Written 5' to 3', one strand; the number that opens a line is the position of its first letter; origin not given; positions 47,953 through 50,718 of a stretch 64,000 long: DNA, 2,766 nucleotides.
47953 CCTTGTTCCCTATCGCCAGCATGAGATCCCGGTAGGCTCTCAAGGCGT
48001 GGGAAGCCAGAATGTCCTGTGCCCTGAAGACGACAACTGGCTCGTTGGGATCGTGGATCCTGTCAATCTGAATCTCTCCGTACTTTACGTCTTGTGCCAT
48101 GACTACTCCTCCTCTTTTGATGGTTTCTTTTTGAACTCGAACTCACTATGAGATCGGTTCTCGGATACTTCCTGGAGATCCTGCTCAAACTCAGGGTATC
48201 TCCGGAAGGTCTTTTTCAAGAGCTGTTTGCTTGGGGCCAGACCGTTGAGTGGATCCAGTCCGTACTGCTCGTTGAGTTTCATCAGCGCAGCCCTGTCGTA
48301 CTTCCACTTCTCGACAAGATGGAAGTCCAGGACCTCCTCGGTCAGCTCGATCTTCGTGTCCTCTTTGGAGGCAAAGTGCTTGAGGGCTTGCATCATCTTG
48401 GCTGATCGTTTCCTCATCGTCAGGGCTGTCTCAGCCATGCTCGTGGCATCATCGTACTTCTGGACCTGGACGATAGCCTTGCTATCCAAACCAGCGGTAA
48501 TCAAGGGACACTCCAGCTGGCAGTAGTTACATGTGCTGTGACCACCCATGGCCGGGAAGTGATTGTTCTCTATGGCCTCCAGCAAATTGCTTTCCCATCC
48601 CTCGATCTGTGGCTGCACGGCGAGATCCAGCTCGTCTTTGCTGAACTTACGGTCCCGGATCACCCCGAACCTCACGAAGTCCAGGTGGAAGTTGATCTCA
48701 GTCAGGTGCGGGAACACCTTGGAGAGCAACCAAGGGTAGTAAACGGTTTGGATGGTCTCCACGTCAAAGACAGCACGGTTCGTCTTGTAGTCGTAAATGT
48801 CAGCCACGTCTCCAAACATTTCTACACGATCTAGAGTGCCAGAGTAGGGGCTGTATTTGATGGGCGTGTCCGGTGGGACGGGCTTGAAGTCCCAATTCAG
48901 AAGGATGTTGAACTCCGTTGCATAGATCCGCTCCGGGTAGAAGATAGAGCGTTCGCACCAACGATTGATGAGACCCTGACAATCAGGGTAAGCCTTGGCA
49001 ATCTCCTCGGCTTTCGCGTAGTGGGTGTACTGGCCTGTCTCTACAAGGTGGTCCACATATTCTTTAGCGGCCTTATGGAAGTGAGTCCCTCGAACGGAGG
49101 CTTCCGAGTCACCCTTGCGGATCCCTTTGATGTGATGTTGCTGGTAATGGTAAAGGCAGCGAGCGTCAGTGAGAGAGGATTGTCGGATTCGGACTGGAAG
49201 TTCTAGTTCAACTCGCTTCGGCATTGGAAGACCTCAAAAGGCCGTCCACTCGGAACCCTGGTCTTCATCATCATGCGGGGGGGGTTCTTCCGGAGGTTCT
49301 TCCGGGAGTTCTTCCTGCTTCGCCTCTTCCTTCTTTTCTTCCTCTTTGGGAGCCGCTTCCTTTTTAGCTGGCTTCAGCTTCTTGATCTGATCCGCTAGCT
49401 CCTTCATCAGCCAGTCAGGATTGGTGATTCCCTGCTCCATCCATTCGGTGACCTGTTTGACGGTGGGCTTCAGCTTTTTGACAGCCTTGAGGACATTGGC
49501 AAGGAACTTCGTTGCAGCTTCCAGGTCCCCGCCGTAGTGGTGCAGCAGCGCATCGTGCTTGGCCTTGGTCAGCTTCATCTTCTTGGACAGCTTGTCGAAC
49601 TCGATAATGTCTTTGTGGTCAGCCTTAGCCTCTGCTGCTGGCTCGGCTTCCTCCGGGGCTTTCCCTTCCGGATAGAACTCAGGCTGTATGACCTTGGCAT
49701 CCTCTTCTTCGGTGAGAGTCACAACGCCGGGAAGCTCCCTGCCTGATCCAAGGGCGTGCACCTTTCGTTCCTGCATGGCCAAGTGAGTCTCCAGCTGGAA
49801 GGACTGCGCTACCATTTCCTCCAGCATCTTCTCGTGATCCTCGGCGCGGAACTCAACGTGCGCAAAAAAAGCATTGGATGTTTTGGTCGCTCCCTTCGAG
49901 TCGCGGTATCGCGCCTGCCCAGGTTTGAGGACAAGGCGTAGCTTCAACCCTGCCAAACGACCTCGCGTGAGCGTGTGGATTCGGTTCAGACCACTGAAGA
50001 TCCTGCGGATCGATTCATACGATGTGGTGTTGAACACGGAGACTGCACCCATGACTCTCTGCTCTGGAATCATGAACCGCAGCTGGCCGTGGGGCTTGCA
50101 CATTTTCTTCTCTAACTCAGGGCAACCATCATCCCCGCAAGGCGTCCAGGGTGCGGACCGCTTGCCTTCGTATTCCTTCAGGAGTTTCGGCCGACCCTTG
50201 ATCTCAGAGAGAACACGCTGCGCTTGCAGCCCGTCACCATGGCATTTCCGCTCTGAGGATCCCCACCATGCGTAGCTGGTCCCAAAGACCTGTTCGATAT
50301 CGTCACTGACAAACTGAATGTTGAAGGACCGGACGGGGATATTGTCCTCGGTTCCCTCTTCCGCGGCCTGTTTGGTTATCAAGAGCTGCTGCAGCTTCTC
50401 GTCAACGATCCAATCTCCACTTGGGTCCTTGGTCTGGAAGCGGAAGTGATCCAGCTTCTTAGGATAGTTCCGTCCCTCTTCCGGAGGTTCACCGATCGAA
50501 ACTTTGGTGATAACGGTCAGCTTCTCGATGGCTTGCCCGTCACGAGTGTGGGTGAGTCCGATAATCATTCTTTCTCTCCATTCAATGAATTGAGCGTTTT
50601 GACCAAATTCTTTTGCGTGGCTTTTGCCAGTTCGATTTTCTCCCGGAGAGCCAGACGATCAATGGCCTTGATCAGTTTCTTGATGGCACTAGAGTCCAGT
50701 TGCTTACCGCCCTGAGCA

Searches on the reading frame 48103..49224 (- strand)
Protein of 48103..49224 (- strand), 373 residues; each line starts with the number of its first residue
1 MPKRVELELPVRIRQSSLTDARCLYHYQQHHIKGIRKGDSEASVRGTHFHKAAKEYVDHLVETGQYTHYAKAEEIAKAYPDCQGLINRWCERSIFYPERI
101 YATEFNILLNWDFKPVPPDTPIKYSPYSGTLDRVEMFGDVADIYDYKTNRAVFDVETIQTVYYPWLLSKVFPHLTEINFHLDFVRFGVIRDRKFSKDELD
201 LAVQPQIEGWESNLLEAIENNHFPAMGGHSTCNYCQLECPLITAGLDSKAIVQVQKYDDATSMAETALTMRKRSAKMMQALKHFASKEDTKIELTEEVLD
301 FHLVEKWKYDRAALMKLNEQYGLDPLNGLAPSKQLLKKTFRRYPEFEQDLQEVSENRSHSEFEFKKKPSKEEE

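Call 36: search_protein_families(library=pfam, proteins=[window:48103-49224:-], max_evalue=0.001)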
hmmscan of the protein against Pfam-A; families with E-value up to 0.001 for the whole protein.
window:48103-49224:- (373 aa): 1 family
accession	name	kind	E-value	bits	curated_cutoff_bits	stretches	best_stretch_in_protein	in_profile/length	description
PF12705.13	PDDEXK_1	-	2.5e-13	51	22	1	21-237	11-242/247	PD-(D/E)XK nuclease superfamily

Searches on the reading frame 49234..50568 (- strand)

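Call 36: search_protein_families(library=pfam, proteins=[window:49234-50568:-], max_evalue=0.001)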
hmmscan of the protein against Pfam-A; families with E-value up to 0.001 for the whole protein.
window:49234-50568:- (444 aa): 1 family
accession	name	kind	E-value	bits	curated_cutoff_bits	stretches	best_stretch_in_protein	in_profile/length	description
PF18897.5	Gp3-like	-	5.8e-30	105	23.6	1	25-222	6-177/191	Recombination directionality factor-like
